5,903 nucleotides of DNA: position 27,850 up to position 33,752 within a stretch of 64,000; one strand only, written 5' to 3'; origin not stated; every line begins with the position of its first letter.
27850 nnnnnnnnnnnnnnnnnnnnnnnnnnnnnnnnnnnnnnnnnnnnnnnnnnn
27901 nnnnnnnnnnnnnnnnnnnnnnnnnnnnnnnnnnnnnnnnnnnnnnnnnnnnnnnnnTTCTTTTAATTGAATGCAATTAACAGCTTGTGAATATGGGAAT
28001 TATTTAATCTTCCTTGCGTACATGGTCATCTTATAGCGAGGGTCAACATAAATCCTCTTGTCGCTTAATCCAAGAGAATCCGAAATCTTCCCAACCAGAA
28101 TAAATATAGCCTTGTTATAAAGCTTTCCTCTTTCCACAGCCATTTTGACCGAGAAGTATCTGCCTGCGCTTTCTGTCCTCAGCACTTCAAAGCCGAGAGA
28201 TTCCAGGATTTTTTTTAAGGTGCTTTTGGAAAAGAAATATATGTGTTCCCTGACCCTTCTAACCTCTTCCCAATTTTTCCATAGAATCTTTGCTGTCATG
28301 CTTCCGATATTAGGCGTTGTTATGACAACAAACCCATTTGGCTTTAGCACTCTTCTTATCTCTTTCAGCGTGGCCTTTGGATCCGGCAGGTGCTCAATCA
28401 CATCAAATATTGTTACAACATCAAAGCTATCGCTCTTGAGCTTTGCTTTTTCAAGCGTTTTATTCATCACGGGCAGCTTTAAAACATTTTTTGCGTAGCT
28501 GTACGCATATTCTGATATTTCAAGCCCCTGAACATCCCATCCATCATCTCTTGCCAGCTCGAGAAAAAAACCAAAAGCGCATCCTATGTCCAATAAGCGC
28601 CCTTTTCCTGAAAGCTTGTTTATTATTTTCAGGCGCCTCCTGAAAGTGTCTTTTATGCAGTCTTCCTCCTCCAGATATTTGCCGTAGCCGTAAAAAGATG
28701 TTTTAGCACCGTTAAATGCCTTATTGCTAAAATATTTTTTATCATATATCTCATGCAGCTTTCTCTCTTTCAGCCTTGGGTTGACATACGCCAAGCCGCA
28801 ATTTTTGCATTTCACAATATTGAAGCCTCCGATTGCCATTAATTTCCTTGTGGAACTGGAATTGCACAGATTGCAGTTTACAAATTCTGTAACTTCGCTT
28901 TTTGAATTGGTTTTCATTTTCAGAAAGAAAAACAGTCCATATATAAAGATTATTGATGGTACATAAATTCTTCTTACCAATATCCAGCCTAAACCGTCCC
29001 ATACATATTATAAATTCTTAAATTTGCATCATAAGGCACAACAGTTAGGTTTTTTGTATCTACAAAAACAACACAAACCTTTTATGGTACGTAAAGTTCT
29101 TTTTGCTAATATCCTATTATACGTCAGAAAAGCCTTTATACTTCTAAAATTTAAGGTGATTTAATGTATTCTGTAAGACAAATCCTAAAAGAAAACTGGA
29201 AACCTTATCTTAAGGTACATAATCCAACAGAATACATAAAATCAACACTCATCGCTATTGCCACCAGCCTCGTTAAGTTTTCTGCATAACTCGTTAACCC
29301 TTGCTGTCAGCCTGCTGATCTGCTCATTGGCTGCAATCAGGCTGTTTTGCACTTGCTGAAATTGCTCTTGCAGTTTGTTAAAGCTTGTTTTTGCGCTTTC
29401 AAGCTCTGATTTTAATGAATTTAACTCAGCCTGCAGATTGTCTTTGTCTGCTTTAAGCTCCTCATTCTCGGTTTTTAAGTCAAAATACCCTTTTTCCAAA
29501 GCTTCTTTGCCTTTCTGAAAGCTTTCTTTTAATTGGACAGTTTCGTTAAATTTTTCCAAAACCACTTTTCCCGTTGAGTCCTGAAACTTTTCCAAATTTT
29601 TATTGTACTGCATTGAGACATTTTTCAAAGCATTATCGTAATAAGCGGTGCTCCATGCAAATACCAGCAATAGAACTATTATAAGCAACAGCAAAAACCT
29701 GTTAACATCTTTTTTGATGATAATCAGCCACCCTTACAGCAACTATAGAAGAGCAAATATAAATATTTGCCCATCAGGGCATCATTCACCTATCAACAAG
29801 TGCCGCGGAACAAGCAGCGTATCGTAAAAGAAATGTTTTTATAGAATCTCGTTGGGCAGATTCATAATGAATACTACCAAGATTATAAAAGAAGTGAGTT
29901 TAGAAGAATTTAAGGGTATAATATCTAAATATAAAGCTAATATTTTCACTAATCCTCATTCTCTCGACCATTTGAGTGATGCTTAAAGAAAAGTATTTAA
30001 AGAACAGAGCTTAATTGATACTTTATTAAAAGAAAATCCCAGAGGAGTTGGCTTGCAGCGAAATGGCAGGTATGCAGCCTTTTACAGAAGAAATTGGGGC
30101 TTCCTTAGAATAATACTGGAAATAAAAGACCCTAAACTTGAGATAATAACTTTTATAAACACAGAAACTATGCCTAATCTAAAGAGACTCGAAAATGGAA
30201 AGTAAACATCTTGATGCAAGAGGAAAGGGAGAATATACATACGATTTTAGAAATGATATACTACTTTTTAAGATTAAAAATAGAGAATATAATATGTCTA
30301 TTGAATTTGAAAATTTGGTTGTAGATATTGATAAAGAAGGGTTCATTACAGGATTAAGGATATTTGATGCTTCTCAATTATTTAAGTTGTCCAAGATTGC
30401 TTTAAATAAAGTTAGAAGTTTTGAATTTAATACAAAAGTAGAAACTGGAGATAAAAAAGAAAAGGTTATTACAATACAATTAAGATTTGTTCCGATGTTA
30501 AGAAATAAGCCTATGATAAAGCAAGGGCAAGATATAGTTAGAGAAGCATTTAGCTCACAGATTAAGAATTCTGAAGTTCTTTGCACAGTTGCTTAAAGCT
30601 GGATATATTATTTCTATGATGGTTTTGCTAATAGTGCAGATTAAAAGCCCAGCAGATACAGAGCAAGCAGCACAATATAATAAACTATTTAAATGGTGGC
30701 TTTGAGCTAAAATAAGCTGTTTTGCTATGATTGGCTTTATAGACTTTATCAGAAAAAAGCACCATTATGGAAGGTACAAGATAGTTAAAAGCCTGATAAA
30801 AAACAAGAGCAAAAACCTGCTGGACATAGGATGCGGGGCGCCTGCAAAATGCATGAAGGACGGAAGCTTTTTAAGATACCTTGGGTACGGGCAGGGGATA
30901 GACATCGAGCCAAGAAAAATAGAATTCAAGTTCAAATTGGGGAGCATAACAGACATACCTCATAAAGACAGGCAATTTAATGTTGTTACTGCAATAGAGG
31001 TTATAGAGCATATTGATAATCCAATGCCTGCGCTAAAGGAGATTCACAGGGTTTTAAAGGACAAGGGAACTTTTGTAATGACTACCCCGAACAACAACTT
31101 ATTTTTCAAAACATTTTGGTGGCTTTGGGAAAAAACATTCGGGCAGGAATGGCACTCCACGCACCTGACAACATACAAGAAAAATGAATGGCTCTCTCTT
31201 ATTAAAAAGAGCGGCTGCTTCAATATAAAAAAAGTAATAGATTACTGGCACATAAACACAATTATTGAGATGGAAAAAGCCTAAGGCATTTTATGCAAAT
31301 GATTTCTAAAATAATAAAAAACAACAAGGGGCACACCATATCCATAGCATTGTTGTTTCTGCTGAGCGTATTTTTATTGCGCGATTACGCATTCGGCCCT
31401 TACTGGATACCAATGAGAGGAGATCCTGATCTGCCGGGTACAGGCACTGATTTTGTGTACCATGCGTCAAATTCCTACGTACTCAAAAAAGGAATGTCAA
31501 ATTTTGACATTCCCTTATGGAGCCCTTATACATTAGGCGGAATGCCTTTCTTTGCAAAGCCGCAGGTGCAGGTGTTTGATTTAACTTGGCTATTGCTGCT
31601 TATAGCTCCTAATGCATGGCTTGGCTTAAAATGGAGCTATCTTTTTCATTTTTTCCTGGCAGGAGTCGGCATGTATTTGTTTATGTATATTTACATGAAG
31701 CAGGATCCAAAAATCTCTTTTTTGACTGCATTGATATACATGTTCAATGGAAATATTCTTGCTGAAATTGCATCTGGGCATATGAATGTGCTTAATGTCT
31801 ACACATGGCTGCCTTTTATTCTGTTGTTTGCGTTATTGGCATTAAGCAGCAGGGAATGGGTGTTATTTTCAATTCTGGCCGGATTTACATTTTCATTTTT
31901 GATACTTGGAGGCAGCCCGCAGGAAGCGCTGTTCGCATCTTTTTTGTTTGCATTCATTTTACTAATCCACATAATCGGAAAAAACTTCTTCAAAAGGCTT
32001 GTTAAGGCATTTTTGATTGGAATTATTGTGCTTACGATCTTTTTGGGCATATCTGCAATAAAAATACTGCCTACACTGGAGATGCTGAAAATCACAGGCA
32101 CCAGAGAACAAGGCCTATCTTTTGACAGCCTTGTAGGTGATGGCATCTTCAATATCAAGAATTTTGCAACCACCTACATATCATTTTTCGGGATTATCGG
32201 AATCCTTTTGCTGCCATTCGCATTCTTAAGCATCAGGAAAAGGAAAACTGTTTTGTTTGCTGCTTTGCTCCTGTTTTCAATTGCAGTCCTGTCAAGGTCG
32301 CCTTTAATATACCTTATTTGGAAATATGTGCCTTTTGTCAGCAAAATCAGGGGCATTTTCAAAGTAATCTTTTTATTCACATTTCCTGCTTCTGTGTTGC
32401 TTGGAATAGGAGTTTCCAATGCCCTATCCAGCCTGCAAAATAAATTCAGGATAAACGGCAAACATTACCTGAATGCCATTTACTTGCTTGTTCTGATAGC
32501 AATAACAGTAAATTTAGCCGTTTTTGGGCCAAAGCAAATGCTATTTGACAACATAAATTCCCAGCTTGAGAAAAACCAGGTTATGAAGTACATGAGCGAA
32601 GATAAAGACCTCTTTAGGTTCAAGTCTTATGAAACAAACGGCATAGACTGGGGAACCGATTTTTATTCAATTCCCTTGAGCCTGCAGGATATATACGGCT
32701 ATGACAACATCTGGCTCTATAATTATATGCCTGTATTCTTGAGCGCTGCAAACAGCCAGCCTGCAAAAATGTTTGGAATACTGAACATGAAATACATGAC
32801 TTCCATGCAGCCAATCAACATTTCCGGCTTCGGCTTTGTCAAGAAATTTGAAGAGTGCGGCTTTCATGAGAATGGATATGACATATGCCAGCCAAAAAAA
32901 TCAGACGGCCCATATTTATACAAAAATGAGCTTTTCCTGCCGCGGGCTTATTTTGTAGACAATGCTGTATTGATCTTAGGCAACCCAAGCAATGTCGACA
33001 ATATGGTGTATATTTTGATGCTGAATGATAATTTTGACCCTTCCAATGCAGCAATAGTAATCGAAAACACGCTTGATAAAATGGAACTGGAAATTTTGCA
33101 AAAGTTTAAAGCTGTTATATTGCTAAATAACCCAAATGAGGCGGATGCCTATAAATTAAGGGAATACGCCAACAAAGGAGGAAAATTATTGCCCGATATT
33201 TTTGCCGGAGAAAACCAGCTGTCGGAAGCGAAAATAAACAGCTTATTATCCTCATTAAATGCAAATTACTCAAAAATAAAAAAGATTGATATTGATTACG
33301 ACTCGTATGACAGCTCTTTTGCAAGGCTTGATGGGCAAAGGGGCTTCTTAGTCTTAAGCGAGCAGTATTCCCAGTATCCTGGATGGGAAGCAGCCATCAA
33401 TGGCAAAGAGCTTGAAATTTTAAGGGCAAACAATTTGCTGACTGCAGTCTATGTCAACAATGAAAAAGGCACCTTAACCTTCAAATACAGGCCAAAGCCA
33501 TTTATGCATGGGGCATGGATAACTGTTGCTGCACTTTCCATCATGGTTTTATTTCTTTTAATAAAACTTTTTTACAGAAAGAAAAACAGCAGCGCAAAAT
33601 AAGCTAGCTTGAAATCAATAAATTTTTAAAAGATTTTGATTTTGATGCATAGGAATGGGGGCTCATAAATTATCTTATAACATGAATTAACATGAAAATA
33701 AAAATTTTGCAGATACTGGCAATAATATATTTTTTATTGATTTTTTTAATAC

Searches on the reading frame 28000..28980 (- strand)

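Call 30: search_protein_families(library=pfam, proteins=[window:28000-28980:-], max_evalue=0.001)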
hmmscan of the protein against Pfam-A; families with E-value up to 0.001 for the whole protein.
window:28000-28980:- (326 aa): 9 families
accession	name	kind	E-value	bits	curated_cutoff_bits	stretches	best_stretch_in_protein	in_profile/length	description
PF13489.12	Methyltransf_23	-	1.4e-29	103.4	27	1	117-267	14-162/164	Methyltransferase domain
PF08241.18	Methyltransf_11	-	7.3e-20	71.8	21.2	1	130-220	1-95/95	Methyltransferase domain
PF13847.12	Methyltransf_31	-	2.4e-15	56.9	27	1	126-242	4-127/145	Methyltransferase domain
PF08242.18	Methyltransf_12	-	4.5e-15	56.6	30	1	130-217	1-97/98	Methyltransferase domain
PF13649.12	Methyltransf_25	-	1.4e-14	54.9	27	1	130-216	2-97/97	Methyltransferase domain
PF07021.18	MetW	-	9.3e-07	29.1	21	1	119-229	6-116/193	Methionine biosynthesis protein MetW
PF08003.17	Methyltransf_9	-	9.6e-07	28.5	23.8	1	112-267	103-263/315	Protein of unknown function (DUF1698)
PF01209.24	Ubie_methyltran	-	1.8e-06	27.9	20.1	1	172-221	103-153/233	ubiE/COQ5 methyltransferase family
PF02353.26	CMAS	-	0.00063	19.6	27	1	109-270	43-216/273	Mycolic acid cyclopropane synthetase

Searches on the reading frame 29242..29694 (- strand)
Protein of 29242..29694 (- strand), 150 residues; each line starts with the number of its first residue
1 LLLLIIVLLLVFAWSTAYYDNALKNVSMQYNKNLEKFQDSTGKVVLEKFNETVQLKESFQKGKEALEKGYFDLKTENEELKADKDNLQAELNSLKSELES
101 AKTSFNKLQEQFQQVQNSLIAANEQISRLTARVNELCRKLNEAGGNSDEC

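Call 30: search_protein_families(library=pfam, proteins=[window:29242-29694:-], max_evalue=0.001)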
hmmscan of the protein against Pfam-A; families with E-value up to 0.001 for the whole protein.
window:29242-29694:- (150 aa): 11 families
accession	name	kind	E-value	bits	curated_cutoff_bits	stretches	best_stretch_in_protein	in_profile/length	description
PF02183.23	HALZ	-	2.1e-05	25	28.1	1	65-98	9-42/43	Homeobox associated leucine zipper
PF24922.1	ACBP4_C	-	3.1e-05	24.6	31.2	1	73-143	8-78/105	Acyl-CoA-binding domain-containing protein 4-6, C-terminal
PF04888.17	SseC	-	9e-05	22.6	30.2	1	76-127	252-303/312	Secretion system effector C (SseC) like family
PF09304.16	Cortex-I_coil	-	0.00011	22.8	60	1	74-144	1-71/107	Cortexillin coiled-coil region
PF16526.10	CLZ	-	0.0003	21.6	26.7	1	60-121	3-63/71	C-terminal leucine zipper domain of cyclic nucleotide-gated channels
PF05701.16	WEMBL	-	0.00032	20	35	1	17-149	268-395/562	Weak chloroplast movement under blue light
PF07889.17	DUF1664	-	0.00033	21.1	34.6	1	72-142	49-119/124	Protein of unknown function (DUF1664)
PF09762.14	CCDC93_CC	-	0.00035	20.2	30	1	27-142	101-215/429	CCDC93 coiled-coil domain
PF11932.13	DUF3450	-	0.00053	19.8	32.6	0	18-128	14-111/241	Protein of unknown function (DUF3450)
PF06785.16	UPF0242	-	0.00055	20.5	33.5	1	5-136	48-183/194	Uncharacterised protein family (UPF0242) N-terminus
PF04849.18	HAP1_N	-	0.00076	19.2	33.9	1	50-147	159-259/307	HAP1 N-terminal conserved region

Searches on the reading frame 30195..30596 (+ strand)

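Call 30: search_protein_families(library=pfam, proteins=[window:30195-30596:+], max_evalue=0.001)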
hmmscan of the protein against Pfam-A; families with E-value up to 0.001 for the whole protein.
window:30195-30596:+ (133 aa): 1 family
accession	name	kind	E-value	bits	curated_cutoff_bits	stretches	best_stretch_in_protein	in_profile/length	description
PF10049.14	DUF2283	-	2.3e-08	34.5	23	1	14-60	2-49/49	Protein of unknown function (DUF2283)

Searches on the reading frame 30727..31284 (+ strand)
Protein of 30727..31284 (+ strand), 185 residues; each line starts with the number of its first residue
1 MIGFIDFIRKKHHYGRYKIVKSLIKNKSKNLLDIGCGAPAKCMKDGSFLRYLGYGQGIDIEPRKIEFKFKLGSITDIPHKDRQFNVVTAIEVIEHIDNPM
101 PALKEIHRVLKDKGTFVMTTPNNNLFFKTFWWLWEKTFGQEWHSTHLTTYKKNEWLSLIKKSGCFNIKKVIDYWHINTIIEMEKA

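Call 30: search_protein_families(library=pfam, proteins=[window:30727-31284:+], max_evalue=0.001)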
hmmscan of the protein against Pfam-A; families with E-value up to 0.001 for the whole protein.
window:30727-31284:+ (185 aa): 5 families
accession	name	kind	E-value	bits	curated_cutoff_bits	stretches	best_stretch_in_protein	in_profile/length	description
PF13489.12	Methyltransf_23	-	8.7e-15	55.3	27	1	25-164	20-159/164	Methyltransferase domain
PF13847.12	Methyltransf_31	-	1.3e-13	51.3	27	1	26-125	2-118/145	Methyltransferase domain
PF08241.18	Methyltransf_11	-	7.9e-13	49.3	21.2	1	32-118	1-95/95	Methyltransferase domain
PF13649.12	Methyltransf_25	-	1e-07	33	27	1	63-114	44-97/97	Methyltransferase domain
PF08242.18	Methyltransf_12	-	1.3e-06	29.5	30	1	33-116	2-98/98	Methyltransferase domain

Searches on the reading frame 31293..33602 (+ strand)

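Call 9: search_protein_families(library=pfam, proteins=[window:31293-33602:+], max_evalue=0.001)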
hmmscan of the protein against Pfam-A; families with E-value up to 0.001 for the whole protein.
window:31293-33602:+ (769 aa): 1 family
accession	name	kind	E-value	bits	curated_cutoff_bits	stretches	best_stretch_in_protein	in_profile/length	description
PF09586.16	YfhO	-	9.3e-06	24.7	28.5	1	682-744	775-835/835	Bacterial membrane protein YfhO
